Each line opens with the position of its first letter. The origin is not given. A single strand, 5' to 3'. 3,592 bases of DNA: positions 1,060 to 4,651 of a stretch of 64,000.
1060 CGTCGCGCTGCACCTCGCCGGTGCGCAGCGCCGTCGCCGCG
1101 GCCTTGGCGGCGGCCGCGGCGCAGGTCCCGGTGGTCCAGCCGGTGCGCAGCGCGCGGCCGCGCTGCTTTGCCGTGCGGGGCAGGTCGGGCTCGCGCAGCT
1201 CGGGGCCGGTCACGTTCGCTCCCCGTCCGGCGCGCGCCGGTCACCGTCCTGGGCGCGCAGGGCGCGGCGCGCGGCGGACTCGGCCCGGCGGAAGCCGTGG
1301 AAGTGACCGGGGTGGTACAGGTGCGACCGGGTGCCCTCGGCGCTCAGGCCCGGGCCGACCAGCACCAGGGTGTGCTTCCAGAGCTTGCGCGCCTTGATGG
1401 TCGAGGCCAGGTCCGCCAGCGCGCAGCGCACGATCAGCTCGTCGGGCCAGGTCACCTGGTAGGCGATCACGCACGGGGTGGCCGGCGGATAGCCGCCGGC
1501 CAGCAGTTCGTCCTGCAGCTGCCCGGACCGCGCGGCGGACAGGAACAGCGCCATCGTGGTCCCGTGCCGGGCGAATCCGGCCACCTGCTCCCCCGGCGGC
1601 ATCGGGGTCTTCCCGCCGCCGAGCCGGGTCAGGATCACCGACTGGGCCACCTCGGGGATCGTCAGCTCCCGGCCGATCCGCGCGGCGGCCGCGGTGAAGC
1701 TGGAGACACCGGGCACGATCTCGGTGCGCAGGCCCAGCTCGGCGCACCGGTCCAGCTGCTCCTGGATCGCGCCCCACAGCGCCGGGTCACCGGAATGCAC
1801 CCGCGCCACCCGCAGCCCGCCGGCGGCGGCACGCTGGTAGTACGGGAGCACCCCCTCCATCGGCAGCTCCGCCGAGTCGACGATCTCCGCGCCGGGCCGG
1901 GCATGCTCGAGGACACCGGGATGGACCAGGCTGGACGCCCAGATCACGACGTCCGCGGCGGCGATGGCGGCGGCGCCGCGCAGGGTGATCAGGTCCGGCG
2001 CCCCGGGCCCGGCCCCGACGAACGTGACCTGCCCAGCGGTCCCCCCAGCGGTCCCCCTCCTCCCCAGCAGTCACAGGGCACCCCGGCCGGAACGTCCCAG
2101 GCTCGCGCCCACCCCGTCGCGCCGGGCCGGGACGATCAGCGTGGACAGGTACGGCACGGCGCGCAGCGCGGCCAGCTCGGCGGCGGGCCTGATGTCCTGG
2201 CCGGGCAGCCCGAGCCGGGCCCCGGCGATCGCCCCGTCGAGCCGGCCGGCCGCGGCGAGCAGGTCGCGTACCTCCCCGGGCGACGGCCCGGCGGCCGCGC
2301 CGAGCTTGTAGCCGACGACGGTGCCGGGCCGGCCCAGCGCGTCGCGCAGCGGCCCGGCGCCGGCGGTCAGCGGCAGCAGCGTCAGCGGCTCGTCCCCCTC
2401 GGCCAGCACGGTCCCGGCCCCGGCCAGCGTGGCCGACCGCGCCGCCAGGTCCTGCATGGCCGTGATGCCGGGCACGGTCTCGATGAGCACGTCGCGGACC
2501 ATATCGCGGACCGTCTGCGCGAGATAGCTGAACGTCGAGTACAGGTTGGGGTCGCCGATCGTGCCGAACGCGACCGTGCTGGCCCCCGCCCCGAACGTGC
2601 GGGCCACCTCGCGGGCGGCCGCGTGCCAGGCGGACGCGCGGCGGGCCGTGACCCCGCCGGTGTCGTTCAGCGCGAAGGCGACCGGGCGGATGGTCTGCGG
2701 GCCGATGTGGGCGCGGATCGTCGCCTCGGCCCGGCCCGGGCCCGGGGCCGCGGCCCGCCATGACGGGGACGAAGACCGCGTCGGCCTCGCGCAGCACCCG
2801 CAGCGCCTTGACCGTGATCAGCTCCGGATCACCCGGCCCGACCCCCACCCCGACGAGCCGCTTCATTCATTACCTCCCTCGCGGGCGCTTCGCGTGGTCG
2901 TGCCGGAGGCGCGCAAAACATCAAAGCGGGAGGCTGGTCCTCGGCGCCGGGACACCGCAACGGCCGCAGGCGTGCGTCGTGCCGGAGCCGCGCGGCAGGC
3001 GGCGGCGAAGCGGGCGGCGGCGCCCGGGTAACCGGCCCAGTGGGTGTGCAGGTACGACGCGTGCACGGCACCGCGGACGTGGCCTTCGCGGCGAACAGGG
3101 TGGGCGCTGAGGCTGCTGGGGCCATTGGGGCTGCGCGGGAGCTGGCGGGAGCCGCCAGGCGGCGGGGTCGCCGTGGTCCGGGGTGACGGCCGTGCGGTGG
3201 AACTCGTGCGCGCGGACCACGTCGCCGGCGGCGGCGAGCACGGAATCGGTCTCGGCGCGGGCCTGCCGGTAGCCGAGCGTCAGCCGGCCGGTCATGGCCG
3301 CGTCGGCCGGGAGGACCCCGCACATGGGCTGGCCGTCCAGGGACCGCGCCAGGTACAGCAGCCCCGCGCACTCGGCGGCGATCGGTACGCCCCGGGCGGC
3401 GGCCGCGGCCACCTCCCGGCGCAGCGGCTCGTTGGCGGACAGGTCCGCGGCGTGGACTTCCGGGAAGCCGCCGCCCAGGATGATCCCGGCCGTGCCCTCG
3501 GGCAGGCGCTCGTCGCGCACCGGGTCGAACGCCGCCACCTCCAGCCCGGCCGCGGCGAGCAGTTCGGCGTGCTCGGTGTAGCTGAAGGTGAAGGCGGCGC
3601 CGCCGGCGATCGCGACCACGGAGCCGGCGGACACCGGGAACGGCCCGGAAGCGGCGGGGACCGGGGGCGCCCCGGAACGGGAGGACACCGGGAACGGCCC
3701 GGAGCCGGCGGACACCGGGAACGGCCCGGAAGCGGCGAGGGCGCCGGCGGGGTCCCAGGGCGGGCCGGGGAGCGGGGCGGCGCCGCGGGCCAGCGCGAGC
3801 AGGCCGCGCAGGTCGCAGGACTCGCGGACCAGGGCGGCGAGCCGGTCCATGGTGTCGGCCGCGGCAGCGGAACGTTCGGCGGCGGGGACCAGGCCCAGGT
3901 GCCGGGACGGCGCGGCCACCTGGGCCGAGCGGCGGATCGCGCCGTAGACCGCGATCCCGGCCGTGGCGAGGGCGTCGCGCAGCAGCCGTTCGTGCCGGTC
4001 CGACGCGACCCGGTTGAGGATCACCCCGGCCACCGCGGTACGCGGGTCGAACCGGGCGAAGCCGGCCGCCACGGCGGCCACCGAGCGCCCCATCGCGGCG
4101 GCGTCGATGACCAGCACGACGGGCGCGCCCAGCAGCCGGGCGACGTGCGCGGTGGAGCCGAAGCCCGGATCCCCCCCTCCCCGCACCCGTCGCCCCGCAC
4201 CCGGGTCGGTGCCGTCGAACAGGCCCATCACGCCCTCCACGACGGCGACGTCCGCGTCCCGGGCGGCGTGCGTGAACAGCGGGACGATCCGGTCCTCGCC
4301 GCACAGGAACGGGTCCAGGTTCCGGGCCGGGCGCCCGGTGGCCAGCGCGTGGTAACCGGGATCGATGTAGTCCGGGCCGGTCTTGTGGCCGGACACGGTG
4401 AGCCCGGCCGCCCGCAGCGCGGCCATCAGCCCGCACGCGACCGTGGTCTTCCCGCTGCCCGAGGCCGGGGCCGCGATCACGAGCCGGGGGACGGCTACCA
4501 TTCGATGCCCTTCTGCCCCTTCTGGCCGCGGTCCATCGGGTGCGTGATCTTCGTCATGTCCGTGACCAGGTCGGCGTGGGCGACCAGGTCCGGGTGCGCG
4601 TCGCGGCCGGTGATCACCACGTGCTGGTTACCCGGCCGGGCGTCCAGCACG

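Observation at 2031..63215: GC-rich tandem-repeat blocks inserted in frame into many conserved housekeeping genes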

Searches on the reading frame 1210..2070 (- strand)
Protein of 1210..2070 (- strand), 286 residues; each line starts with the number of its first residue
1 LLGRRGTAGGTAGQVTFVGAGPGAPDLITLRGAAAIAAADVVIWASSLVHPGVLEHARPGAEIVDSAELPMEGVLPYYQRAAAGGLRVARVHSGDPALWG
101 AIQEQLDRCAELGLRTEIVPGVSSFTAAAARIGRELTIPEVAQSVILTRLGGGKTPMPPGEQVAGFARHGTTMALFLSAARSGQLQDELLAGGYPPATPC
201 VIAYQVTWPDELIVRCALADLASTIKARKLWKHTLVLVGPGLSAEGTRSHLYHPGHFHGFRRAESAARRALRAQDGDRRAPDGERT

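Call 21: search_protein_families(library=pfam, proteins=[window:1210-2070:-])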
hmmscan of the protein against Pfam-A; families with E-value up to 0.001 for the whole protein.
window:1210-2070:- (286 aa): 1 family
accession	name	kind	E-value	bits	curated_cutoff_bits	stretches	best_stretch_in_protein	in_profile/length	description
PF00590.25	TP_methylase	-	6.4e-45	154.1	27.8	1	15-222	2-212/212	Tetrapyrrole (Corrin/Porphyrin) Methylases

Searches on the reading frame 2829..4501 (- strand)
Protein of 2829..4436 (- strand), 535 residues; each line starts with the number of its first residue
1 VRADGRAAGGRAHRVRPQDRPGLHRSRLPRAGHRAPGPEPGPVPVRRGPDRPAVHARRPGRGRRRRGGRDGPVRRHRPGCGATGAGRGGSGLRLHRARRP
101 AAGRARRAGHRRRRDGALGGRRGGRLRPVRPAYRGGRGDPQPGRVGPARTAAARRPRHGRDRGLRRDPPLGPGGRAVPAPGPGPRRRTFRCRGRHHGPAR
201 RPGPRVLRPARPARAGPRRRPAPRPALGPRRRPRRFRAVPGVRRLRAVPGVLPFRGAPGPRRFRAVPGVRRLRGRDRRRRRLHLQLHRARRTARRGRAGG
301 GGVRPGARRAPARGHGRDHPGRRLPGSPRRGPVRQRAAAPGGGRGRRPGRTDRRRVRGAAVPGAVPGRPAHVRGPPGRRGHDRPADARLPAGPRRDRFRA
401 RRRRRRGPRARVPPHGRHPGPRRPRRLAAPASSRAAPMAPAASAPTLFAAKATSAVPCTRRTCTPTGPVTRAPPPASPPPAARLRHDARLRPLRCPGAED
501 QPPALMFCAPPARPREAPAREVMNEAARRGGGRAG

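Call 20: search_protein_families(library=pfam, proteins=[window:2829-4436:-])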
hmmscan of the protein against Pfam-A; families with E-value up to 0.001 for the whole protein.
window:2829-4436:- (535 aa): 0 families

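Call 58: find_homologous_proteins(query=window:2921-4501:-, max_evalue=1e-40)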
Query window:2921-4501:- (526 aa): 8000 proteins with E <= 1e-40 among 8000 candidates; the best 120 are listed.
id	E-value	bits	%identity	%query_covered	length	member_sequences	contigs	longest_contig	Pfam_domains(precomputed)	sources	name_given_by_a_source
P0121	1.7e-273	926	96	88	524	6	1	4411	PF01656.30,PF07685.21,PF13500.13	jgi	-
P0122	1.2e-248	844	90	88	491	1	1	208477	PF01656.30,PF07685.21,PF13500.13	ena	-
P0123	4.1e-234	796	88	85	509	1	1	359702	PF01656.30,PF07685.21,PF13500.13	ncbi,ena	-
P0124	7.8e-225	766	83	87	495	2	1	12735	PF01656.30,PF07685.21,PF13500.13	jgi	jgi:cobyrinic acid a,c-diamide synthase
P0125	5.9e-222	756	82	86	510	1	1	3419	PF01656.30,PF07685.21,PF13500.13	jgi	jgi:cobyrinic acid a,c-diamide synthase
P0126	3.1e-220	751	82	86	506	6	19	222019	PF01656.30,PF07685.21,PF13500.13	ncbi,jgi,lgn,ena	jgi:cobyrinic acid a,c-diamide synthase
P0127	3.6e-220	750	81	87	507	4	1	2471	PF01656.30,PF07685.21,PF13500.13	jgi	jgi:cobyrinic acid a,c-diamide synthase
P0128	2.0e-219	748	82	86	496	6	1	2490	PF01656.30,PF07685.21,PF13500.13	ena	-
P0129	3.4e-219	747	80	87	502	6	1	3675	PF01656.30,PF07685.21,PF13500.13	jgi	jgi:cobyrinic acid a,c-diamide synthase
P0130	3.8e-219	747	80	87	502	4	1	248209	PF01656.30,PF07685.21,PF13500.13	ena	-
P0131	3.9e-216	737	80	86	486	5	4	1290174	PF01656.30,PF07685.21,PF13500.13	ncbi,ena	-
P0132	1.8e-214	732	79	86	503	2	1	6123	PF01656.30,PF07685.21,PF13500.13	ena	-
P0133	2.7e-214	731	80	86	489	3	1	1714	PF01656.30,PF07685.21,PF13500.13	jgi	jgi:cobyrinic acid a,c-diamide synthase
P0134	2.8e-214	731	80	86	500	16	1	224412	PF01656.30,PF07685.21,PF13500.13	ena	-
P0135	3.4e-214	731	80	86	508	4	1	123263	PF01656.30,PF07685.21,PF13500.13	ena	-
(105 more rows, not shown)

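Call 62: find_encoding_contigs(protein=P0121, flank=5000, max_places=4)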
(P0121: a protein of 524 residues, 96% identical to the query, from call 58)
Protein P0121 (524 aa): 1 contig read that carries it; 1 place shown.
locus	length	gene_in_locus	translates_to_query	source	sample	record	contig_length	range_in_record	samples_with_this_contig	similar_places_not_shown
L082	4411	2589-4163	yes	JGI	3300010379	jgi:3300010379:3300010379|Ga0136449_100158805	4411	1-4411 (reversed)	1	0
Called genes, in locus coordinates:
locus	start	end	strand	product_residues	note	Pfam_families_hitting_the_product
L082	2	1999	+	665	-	PF07728:AAA_5 (weak), PF01078:Mg_chelatase (weak), PF17863:AAA_lid_2, PF26791:AAPxQ, PF13519:VWA_2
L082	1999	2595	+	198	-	PF02572:CobA_CobO_BtuR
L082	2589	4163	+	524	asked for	PF01656:CbiA, PF13500:AAA_26 (faint), PF07685:GATase_3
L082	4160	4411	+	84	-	?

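Call 63: find_encoding_contigs(protein=P0122, flank=10000, max_places=2)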
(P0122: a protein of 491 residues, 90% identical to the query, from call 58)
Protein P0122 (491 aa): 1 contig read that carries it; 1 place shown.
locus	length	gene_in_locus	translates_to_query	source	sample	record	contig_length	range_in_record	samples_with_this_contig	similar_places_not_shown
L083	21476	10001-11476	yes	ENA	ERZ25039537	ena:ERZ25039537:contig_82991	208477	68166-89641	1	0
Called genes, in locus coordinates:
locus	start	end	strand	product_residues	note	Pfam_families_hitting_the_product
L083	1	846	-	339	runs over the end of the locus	PF01156:IU_nuc_hydro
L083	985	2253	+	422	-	PF00464:SHMT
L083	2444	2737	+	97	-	-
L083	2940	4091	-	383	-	PF01370:Epimerase, PF16363:GDP_Man_Dehyd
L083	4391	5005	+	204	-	-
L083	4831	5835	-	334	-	PF00535:Glycos_transf_2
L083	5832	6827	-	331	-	PF01073:3Beta_HSD, PF01370:Epimerase, PF04321:RmlD_sub_bind, PF13460:NAD_binding_10 (weak), PF16363:GDP_Man_Dehyd, PF02719:Polysacc_synt_2, PF07993:NAD_binding_4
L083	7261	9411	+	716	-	PF07728:AAA_5 (weak), PF01078:Mg_chelatase (weak), PF17863:AAA_lid_2, PF26791:AAPxQ, PF13519:VWA_2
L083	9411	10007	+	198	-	PF02572:CobA_CobO_BtuR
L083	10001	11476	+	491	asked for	PF01656:CbiA, PF13500:AAA_26 (faint), PF07685:GATase_3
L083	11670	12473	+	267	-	PF00590:TP_methylase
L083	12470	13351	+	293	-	PF00590:TP_methylase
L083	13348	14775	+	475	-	PF01888:CbiD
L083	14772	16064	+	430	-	PF00590:TP_methylase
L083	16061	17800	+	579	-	PF11760:CbiG_N, PF01890:CbiG_C, PF00590:TP_methylase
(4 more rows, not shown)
